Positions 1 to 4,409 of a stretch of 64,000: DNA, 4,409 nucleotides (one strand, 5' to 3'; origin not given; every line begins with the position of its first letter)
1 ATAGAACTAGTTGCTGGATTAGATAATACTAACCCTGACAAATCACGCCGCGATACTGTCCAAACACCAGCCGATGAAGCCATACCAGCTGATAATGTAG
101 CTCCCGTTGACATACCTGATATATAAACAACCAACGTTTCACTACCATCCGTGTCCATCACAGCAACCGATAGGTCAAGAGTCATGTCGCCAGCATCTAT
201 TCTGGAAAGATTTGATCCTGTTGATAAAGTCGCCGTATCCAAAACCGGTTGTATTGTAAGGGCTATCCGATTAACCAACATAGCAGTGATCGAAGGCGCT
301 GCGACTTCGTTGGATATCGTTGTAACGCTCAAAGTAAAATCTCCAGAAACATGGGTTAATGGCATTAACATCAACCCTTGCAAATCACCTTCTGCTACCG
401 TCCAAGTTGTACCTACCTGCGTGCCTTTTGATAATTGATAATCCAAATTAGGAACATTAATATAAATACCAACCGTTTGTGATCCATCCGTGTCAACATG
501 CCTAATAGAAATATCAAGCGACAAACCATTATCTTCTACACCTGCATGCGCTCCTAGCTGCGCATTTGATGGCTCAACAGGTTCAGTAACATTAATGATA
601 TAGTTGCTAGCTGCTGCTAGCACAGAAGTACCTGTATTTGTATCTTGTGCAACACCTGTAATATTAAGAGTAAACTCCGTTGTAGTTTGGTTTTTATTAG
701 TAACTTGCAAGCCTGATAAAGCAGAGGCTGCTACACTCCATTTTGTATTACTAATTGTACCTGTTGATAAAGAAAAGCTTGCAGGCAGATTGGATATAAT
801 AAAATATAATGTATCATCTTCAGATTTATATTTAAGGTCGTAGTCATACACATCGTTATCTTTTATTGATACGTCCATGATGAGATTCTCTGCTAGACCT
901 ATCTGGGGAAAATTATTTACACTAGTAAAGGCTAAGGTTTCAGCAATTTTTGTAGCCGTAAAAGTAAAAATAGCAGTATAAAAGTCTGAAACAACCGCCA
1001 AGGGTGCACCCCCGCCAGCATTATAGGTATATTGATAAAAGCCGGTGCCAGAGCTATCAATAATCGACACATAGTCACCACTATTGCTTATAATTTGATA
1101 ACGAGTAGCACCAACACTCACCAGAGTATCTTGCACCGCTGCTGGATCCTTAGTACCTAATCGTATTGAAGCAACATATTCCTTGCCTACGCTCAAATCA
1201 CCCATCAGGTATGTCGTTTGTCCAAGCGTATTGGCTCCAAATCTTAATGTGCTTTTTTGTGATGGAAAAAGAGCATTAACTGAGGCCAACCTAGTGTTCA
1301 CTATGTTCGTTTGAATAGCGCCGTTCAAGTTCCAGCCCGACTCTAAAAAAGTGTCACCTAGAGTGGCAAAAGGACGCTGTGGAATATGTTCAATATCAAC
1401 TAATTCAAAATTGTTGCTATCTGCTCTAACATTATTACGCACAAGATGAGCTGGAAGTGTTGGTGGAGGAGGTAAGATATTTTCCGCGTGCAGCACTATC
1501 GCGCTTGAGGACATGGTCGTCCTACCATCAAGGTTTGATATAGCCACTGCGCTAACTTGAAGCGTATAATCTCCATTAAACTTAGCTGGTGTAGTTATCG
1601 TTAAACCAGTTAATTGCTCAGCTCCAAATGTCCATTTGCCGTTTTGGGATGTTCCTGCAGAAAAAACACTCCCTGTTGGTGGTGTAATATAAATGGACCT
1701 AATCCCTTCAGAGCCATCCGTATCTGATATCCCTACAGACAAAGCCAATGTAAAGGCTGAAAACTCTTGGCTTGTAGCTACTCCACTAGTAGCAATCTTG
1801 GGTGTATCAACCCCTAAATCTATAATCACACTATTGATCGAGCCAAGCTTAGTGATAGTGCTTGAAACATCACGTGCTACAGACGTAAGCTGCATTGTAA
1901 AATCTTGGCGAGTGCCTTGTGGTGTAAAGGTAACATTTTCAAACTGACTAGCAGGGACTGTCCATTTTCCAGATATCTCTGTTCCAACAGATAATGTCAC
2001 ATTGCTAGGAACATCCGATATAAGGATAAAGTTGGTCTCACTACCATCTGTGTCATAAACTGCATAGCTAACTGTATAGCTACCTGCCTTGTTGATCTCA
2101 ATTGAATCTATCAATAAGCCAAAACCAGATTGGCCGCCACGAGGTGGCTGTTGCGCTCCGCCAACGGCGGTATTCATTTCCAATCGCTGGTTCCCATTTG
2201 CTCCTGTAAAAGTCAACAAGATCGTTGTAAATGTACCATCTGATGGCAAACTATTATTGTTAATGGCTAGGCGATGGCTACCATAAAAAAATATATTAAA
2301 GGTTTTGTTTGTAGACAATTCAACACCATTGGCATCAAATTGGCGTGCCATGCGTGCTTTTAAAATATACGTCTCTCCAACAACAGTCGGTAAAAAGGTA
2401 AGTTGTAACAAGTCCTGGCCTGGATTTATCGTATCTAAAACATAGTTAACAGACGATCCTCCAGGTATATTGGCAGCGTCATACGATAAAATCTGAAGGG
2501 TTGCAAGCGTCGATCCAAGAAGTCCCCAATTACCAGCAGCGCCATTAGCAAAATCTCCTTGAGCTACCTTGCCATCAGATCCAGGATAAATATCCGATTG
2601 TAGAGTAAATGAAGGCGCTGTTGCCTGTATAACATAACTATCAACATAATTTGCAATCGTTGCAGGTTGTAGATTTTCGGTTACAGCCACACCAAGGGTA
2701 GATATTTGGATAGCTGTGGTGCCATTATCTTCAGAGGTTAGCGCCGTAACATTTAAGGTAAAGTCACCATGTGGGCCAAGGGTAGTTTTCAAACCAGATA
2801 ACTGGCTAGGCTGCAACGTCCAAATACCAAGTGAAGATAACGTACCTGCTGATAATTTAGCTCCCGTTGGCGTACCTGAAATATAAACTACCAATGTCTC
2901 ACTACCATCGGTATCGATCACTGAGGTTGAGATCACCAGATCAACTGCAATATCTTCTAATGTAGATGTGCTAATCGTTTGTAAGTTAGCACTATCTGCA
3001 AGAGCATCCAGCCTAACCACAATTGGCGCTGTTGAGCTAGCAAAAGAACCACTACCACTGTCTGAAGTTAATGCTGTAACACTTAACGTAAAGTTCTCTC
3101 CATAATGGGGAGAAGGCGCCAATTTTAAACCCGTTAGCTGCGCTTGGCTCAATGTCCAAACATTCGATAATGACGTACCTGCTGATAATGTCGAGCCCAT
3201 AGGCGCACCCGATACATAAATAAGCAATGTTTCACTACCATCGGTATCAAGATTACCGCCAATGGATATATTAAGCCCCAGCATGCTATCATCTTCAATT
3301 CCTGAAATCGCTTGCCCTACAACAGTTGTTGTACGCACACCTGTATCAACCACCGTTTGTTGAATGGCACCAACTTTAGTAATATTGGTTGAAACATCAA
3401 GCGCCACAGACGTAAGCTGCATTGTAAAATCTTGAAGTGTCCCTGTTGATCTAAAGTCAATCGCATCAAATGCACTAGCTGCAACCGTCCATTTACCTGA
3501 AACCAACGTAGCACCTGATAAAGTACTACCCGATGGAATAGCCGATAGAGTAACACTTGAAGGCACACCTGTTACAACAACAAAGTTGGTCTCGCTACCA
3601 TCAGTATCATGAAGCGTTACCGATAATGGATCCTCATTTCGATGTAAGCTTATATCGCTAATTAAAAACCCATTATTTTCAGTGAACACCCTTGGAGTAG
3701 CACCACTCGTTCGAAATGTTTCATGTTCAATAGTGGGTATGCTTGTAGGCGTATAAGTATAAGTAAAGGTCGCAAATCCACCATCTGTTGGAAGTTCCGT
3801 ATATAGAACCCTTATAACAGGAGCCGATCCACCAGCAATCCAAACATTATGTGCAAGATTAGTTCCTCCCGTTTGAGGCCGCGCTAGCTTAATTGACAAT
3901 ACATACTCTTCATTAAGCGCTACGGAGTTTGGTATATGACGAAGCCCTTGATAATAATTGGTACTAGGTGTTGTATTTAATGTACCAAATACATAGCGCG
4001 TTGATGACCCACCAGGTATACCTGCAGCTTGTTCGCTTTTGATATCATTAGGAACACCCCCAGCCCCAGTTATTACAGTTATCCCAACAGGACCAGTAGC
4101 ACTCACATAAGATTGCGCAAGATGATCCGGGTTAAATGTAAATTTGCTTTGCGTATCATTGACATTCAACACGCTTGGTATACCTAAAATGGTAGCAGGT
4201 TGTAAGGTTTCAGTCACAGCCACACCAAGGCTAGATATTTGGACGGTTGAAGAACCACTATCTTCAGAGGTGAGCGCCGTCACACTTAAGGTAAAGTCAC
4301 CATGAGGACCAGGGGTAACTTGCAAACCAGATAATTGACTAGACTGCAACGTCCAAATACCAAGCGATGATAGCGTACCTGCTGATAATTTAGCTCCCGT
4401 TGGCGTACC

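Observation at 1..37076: Single >37-kb (>12,350-codon) open reading frame: a giant T1SS/RTX-type repeat adhesin whose C-terminus lies beyond the window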

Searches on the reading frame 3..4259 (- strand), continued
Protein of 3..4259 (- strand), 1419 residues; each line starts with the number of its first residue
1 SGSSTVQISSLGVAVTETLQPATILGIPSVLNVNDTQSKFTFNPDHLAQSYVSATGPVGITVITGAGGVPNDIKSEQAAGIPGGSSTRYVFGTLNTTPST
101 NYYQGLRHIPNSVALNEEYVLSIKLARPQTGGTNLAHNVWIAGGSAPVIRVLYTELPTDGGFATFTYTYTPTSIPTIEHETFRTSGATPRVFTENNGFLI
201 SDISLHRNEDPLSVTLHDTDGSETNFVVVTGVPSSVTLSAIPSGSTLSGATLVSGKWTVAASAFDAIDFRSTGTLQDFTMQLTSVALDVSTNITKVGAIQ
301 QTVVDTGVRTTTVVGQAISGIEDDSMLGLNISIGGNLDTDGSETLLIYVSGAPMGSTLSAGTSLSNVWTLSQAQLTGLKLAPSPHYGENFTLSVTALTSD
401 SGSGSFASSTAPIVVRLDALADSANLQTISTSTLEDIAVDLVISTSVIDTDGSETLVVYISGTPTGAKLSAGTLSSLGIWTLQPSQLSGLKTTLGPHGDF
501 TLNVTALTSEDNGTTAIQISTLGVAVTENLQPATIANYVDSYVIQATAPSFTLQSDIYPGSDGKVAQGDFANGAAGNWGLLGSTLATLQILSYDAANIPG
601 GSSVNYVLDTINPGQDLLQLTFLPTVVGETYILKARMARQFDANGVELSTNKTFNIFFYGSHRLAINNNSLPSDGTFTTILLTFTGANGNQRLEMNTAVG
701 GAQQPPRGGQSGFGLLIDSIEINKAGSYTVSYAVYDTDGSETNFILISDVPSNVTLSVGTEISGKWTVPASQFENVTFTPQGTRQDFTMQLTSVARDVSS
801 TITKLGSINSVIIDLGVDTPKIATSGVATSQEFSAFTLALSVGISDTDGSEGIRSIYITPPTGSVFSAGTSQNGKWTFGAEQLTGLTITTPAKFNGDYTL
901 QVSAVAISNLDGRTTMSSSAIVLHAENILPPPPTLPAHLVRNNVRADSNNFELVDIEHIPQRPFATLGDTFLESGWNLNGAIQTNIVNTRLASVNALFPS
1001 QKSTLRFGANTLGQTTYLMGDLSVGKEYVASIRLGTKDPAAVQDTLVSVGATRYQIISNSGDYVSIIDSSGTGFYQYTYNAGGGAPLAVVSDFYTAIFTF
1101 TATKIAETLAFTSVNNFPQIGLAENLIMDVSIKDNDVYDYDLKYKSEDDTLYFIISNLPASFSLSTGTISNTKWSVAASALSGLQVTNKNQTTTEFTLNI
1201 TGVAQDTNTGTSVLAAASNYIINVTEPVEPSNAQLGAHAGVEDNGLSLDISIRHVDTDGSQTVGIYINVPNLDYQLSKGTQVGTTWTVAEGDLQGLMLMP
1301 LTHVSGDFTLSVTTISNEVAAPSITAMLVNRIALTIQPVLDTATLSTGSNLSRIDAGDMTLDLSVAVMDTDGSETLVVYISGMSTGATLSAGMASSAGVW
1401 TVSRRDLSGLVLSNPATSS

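Call 39: search_protein_families(library=pfam, proteins=[P0019, P0091], max_evalue=1)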
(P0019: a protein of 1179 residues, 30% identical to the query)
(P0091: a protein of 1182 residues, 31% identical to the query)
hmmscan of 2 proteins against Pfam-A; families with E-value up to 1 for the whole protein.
P0019 (1179 aa): 2 families
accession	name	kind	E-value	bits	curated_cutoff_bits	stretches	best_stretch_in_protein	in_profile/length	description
PF22825.2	HpiC1-like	-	0.0018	18.8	27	1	488-617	23-146/174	HpiC1 cyclase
PF12375.13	DUF3653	-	0.016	15.8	22.4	0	23-44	22-43/66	Phage protein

P0091 (1182 aa): 3 families
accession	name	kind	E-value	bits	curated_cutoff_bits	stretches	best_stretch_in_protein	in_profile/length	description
PF00353.25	HemolysinCabind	-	2.3e-11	43.9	23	2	1055-1088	2-35/36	RTX calcium-binding nonapeptide repeat (4 copies)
PF17892.7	Cadherin_5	-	5.5e-05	23.4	26.5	1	787-872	2-78/98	Cadherin-like domain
PF17803.7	Cadherin_4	-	0.00012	23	25.1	3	781-848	5-70/71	Bacterial cadherin-like domain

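Call 73: find_encoding_contigs(protein=P0003, flank=10000, max_places=2)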
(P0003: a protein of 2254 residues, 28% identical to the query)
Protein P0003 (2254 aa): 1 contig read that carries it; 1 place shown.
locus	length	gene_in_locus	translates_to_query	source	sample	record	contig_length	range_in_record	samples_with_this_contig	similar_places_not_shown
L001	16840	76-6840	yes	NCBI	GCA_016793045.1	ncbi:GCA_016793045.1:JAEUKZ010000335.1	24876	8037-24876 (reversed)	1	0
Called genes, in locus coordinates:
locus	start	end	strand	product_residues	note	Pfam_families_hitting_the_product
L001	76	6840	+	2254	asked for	PF05345:He_PIG (faint), PF17803:Cadherin_4 (faint), PF17963:Big_9 (faint)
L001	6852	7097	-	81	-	-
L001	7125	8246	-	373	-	PF07787:TMEM43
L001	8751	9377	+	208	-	PF09335:VTT_dom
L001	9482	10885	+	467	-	PF00174:Oxidored_molyb, PF03404:Mo-co_dimer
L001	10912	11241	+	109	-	-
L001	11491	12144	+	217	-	PF03548:LolA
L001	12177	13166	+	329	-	PF12146:Hydrolase_4 (weak), PF12697:Abhydrolase_6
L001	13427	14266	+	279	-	PF03372:Exo_endo_phos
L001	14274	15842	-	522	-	PF00496:SBP_bac_5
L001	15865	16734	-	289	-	PF12973:Cupin_7 (faint), PF07883:Cupin_2 (weak)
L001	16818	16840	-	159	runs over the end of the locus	-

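Call 74: find_encoding_contigs(protein=P0057, flank=10000, max_places=2)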
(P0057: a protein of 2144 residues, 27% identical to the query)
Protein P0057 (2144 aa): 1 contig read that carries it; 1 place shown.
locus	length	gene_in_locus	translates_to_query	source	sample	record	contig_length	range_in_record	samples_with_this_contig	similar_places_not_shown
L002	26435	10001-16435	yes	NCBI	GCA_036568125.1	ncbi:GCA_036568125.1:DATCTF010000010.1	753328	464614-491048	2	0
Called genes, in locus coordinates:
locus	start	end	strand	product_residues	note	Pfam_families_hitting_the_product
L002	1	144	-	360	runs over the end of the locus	PF03460:NIR_SIR_ferr, PF01077:NIR_SIR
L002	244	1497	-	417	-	PF03460:NIR_SIR_ferr, PF01077:NIR_SIR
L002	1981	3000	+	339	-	PF02668:TauD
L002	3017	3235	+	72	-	PF22295:DUF6967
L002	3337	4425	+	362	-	PF02628:COX15-CtaA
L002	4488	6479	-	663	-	PF08376:NIT, PF00672:HAMP, PF00015:MCPsignal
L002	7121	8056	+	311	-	-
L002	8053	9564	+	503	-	PF13180:PDZ_2, PF17820:PDZ_6, PF03572:Peptidase_S41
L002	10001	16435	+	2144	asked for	PF04773:FecR (weak), PF17892:Cadherin_5 (faint), PF13448:DUF4114 (weak), PF00353:HemolysinCabind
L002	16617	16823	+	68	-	-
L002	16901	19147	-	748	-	PF02743:dCache_1 (faint), PF08448:PAS_4 (faint), PF13487:HD_5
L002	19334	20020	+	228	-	PF06035:Peptidase_C93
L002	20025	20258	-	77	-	-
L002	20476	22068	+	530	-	PF00009:GTP_EFTU, PF01926:MMR_HSR1 (faint), PF22042:EF-G_D2, PF03144:GTP_EFTU_D2, PF16658:RF3_C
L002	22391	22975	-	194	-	-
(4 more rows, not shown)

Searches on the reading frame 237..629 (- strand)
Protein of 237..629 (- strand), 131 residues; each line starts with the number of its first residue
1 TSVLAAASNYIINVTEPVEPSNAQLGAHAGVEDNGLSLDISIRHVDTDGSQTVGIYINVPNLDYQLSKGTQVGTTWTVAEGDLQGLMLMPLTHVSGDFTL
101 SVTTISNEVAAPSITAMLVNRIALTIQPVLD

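Call 15: search_protein_families(library=pfam, proteins=[window:237-629:-], max_evalue=5)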
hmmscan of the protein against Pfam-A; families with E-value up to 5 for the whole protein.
window:237-629:- (131 aa): 0 families

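Call 16: search_protein_families(library=ncbifam, proteins=[window:237-629:-], max_evalue=5)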
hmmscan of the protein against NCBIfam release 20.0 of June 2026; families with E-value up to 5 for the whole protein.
window:237-629:- (131 aa): 0 families

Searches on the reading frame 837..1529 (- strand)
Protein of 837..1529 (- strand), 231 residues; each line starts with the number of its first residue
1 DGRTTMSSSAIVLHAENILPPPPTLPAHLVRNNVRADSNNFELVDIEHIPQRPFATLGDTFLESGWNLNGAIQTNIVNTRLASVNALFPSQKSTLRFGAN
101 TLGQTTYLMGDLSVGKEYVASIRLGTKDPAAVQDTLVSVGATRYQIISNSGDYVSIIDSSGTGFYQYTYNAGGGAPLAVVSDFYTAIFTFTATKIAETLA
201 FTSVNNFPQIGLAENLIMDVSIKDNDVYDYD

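Call 15: search_protein_families(library=pfam, proteins=[window:837-1529:-], max_evalue=5)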
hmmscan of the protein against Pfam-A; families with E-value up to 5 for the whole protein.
window:837-1529:- (231 aa): 2 families
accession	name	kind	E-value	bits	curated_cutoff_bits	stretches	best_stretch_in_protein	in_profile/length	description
PF09327.17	Phage_Tail_Tip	-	0.1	12.8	22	1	113-153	28-68/139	Bacteriophage tail tip fiber protein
PF23516.1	YthB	-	0.17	12.5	27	1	25-42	4-21/32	YthB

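Call 16: search_protein_families(library=ncbifam, proteins=[window:837-1529:-], max_evalue=5)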
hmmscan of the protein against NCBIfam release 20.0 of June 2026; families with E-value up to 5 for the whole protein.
window:837-1529:- (231 aa): 1 family
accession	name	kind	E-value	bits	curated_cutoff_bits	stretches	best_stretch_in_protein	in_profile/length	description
TIGR04506.1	F_threo_transal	equivalog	0.082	11.6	650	1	72-146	330-404/609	fluorothreonine transaldolase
